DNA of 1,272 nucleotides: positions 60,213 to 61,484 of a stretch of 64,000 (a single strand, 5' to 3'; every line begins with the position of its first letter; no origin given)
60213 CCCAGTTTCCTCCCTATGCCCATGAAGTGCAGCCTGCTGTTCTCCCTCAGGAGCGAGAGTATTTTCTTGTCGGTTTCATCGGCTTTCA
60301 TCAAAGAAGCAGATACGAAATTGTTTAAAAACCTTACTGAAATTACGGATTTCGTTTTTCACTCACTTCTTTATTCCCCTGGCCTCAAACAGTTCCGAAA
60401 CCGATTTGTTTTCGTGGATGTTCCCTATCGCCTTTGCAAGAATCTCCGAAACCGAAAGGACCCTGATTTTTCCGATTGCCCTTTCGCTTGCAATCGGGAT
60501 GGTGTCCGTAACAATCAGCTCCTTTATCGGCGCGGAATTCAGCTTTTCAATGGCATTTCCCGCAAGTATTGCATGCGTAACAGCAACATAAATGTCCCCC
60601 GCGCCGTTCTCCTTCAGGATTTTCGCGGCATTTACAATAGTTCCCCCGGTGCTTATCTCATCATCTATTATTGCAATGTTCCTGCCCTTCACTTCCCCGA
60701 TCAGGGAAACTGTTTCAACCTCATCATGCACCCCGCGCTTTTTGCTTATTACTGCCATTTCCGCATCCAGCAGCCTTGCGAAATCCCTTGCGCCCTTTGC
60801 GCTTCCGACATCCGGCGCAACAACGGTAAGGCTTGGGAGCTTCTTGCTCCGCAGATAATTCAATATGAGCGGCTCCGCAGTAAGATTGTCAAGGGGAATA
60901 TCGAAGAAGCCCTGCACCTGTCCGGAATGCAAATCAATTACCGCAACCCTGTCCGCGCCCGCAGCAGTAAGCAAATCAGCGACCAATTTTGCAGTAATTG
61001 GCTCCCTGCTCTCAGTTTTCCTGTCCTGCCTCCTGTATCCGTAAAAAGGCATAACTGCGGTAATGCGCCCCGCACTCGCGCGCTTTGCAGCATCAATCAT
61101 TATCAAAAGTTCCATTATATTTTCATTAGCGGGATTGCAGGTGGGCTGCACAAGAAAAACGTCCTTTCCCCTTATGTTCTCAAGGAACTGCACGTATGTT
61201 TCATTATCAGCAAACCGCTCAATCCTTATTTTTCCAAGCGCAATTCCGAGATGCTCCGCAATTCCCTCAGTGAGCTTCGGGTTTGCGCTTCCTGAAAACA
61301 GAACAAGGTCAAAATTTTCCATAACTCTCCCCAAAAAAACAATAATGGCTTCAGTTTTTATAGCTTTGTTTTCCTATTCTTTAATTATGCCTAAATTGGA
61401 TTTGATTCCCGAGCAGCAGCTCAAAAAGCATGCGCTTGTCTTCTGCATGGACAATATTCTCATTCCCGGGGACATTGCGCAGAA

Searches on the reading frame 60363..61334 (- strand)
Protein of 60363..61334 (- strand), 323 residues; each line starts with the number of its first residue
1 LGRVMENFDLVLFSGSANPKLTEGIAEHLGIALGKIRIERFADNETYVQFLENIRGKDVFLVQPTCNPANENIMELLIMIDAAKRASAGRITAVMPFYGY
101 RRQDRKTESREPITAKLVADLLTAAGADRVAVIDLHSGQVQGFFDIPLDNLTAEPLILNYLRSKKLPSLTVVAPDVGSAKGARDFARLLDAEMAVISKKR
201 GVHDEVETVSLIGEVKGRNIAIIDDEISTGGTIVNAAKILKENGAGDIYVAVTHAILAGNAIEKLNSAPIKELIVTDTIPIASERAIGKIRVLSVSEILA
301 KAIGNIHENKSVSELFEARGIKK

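Call 72: search_protein_families(library=pfam, proteins=[window:60363-61334:-], max_evalue=0.001)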
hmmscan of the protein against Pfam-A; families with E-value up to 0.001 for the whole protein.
window:60363-61334:- (323 aa): 5 families
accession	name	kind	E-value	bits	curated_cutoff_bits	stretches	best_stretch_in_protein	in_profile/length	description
PF13793.12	Pribosyltran_N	-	1.8e-53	179.8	25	1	10-126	1-117/117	N-terminal domain of ribose phosphate pyrophosphokinase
PF14572.12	Pribosyl_synth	-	6.7e-25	88.5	27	1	208-316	74-183/184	Phosphoribosyl synthetase-associated domain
PF00156.33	Pribosyltran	-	2.4e-11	43.6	26.3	1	167-264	29-131/158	Phosphoribosyl transferase domain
PF14681.12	UPRTase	-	0.00016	21.7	27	0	210-268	113-171/206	Uracil phosphoribosyltransferase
PF15609.12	PRTase_2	-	0.0003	20.8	28.8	1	217-253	119-155/188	Phosphoribosyl transferase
